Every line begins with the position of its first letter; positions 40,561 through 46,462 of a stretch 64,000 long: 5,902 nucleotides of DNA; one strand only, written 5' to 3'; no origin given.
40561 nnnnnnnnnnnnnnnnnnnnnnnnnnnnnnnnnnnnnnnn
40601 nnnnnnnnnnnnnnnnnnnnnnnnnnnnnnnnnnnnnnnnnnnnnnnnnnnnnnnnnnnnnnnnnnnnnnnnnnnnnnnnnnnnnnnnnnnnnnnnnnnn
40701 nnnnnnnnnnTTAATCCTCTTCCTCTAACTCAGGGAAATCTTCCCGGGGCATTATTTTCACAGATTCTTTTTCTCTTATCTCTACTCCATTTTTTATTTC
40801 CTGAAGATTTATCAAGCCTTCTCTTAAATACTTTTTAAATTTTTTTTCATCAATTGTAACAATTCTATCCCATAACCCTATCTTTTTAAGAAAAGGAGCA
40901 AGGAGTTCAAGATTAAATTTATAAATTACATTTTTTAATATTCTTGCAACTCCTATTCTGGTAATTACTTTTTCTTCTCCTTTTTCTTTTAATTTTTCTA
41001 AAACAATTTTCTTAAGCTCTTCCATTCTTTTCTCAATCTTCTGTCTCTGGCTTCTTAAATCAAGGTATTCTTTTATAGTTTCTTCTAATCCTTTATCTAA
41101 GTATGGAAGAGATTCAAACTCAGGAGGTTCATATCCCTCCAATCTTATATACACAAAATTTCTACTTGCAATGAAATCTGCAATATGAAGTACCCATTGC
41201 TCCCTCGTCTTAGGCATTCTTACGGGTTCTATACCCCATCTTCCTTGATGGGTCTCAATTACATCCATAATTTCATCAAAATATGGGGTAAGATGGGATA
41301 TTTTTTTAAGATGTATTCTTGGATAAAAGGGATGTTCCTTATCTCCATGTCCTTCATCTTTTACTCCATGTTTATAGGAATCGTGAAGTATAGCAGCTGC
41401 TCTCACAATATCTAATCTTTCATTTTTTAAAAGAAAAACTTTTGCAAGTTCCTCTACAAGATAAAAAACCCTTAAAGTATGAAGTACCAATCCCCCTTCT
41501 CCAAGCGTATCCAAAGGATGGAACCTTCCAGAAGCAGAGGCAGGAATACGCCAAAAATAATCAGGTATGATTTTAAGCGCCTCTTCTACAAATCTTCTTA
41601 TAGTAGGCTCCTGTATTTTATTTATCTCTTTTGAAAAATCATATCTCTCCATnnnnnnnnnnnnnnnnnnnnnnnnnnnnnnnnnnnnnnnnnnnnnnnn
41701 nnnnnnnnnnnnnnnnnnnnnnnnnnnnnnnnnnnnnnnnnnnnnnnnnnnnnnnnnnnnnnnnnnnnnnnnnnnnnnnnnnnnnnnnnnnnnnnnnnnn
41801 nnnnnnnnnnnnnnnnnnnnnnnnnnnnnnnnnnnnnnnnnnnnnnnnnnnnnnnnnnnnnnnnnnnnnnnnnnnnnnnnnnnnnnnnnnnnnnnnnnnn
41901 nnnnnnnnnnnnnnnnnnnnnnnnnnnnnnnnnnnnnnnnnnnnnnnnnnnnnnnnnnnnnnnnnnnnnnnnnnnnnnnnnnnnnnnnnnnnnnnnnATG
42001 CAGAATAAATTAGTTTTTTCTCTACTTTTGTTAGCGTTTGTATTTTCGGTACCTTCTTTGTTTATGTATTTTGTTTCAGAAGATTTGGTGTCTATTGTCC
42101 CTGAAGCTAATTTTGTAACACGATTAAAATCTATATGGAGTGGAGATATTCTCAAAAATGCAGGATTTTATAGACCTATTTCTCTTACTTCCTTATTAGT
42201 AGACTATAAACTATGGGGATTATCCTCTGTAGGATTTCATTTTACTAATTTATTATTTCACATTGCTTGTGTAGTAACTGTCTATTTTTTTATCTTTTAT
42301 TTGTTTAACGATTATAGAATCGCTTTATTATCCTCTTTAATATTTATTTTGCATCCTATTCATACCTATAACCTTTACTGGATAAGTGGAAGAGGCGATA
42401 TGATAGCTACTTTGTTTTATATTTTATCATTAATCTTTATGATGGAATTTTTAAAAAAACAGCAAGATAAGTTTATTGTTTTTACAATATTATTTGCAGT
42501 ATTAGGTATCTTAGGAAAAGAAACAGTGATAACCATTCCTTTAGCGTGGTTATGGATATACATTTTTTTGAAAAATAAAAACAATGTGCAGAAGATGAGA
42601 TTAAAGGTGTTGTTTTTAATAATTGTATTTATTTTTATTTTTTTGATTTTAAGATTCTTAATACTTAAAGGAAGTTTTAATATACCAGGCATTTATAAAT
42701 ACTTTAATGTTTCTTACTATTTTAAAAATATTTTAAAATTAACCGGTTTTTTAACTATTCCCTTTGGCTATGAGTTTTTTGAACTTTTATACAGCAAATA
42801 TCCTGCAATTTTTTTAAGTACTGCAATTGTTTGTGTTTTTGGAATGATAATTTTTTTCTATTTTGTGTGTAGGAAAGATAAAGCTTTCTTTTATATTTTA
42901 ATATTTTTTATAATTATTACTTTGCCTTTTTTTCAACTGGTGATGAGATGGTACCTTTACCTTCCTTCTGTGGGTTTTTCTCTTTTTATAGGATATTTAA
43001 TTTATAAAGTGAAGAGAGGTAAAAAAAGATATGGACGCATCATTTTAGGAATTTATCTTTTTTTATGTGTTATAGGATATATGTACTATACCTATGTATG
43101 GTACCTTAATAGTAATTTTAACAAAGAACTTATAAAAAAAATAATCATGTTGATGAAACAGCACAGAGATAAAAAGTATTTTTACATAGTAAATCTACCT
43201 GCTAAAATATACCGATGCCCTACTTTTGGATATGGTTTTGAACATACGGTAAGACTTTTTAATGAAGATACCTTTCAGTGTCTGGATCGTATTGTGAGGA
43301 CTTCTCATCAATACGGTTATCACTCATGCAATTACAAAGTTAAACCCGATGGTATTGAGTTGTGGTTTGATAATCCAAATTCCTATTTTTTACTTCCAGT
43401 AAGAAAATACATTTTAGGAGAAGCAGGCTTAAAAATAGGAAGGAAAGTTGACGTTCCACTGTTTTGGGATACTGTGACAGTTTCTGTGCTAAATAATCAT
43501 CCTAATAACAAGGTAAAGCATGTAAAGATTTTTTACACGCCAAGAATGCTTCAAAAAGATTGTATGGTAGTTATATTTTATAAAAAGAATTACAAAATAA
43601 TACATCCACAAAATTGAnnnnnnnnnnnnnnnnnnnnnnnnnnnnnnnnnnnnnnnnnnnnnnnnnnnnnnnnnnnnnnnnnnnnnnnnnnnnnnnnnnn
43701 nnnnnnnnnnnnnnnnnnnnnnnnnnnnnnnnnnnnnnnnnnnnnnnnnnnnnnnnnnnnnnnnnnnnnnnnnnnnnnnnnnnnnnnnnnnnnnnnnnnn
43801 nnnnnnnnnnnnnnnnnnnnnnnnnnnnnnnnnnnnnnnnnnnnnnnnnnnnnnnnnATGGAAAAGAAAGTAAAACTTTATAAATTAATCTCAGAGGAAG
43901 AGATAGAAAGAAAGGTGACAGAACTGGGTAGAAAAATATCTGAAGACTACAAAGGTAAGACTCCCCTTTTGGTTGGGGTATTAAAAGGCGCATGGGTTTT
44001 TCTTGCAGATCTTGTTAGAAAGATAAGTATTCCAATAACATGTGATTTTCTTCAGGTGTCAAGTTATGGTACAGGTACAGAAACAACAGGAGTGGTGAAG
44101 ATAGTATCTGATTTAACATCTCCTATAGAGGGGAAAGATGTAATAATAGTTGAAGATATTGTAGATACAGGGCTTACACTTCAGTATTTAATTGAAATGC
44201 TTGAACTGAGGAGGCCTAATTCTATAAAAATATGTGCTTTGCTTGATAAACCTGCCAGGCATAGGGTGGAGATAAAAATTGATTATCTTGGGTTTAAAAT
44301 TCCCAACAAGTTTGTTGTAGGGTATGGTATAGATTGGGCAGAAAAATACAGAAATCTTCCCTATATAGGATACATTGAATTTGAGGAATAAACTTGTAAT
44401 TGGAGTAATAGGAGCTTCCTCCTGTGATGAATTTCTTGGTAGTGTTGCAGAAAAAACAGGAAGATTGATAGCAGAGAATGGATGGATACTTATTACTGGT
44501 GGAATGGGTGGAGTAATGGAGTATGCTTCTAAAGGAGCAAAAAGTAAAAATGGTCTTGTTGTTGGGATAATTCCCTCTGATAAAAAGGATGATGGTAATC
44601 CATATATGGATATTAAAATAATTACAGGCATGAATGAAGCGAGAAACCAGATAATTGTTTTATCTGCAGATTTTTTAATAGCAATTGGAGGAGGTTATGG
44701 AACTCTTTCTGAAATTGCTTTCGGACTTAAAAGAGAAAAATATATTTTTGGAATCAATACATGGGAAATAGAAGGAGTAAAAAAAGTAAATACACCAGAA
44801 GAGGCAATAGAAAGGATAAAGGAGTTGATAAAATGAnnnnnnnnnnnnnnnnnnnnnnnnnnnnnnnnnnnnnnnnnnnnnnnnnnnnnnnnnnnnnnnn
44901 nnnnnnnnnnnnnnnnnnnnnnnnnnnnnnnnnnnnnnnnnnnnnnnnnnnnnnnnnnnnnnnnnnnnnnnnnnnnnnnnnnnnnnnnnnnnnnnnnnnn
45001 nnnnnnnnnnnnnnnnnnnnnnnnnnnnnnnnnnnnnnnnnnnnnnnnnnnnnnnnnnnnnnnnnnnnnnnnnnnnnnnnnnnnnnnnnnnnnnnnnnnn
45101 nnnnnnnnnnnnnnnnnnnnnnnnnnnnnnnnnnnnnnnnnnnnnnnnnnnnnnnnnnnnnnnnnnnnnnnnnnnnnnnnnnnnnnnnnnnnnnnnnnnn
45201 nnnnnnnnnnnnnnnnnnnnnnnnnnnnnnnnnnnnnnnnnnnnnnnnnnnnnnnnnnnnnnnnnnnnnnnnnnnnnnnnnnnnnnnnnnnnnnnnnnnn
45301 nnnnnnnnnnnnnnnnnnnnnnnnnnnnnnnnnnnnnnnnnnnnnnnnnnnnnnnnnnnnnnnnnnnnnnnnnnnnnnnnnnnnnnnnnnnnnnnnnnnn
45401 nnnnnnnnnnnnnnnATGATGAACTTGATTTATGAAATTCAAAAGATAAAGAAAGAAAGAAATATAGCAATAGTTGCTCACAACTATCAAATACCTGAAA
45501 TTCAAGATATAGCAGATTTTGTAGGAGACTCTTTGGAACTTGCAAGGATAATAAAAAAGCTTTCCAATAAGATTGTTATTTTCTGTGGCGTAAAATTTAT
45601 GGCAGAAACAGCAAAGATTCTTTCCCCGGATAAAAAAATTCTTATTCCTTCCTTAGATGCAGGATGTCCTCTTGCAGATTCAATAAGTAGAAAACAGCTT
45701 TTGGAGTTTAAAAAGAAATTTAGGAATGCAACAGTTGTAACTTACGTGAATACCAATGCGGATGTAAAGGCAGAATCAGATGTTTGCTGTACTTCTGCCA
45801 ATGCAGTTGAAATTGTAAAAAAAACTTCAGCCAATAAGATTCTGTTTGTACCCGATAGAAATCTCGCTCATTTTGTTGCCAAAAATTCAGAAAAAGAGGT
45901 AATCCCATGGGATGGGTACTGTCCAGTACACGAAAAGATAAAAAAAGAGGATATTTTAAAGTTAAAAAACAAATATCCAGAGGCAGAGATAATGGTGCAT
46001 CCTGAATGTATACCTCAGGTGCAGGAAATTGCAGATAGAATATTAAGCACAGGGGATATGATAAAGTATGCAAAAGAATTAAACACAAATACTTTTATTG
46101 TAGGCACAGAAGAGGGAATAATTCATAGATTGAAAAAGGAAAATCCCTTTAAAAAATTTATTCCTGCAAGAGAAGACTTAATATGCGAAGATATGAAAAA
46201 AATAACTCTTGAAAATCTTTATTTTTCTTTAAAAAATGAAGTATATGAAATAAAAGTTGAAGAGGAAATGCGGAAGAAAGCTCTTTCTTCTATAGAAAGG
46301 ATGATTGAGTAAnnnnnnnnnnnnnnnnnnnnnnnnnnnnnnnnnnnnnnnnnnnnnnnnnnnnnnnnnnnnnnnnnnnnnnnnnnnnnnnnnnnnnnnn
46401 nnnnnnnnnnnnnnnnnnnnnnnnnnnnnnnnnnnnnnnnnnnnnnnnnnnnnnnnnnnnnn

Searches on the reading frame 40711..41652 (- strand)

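Call 33: search_protein_families(library=pfam, proteins=[window:40711-41652:-], max_evalue=0.00001)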
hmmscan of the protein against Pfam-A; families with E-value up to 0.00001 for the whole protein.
window:40711-41652:- (313 aa): 1 family
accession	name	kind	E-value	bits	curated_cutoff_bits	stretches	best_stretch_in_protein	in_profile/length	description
PF01966.28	HD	-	8.8e-08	32.9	22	1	58-159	4-111/116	HD domain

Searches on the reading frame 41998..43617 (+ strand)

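Call 33: search_protein_families(library=pfam, proteins=[window:41998-43617:+], max_evalue=0.00001)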
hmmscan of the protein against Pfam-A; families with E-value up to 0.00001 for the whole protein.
window:41998-43617:+ (539 aa): 1 family
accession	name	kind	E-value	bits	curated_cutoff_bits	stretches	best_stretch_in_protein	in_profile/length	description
PF13231.12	PMT_2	-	4.2e-06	27.5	26.1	1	71-214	15-154/160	Dolichyl-phosphate-mannose-protein mannosyltransferase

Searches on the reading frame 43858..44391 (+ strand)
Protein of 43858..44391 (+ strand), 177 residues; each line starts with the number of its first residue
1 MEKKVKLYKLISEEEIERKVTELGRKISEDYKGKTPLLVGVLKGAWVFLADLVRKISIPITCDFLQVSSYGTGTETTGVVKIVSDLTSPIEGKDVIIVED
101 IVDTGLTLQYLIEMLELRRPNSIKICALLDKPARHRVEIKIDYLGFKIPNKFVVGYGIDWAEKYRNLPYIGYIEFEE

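Call 34: search_protein_families(library=pfam, proteins=[window:43858-44391:+], max_evalue=0.00001)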
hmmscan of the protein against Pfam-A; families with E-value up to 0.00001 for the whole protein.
window:43858-44391:+ (177 aa): 1 family
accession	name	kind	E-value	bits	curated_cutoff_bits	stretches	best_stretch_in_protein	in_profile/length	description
PF00156.33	Pribosyltran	-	1.7e-31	109.1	26.3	1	14-159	9-156/158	Phosphoribosyl transferase domain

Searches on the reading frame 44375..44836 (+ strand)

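Call 34: search_protein_families(library=pfam, proteins=[window:44375-44836:+], max_evalue=0.00001)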
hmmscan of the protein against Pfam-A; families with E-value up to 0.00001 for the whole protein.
window:44375-44836:+ (153 aa): 2 families
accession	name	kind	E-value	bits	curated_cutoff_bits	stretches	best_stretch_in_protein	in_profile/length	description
PF18306.6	LDcluster4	-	1.9e-45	154.6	26.3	1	6-143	1-139/151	SLOG cluster4 family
PF03641.19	Lysine_decarbox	-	1.8e-06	28.6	27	1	48-114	1-69/131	Possible lysine decarboxylase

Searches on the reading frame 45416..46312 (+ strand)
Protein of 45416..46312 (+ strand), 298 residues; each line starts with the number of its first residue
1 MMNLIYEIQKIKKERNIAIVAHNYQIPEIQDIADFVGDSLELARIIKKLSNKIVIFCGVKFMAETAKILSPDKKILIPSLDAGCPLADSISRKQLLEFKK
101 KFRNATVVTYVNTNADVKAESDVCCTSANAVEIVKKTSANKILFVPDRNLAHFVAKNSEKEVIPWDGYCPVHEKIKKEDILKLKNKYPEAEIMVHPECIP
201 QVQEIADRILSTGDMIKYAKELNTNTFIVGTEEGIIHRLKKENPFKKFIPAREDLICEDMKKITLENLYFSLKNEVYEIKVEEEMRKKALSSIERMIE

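Call 34: search_protein_families(library=pfam, proteins=[window:45416-46312:+], max_evalue=0.00001)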
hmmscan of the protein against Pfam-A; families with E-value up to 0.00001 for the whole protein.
window:45416-46312:+ (298 aa): 1 family
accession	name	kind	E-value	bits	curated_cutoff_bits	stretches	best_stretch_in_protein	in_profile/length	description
PF02445.21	NadA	-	6.9e-121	403.3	27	1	7-298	2-295/295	Quinolinate synthetase A protein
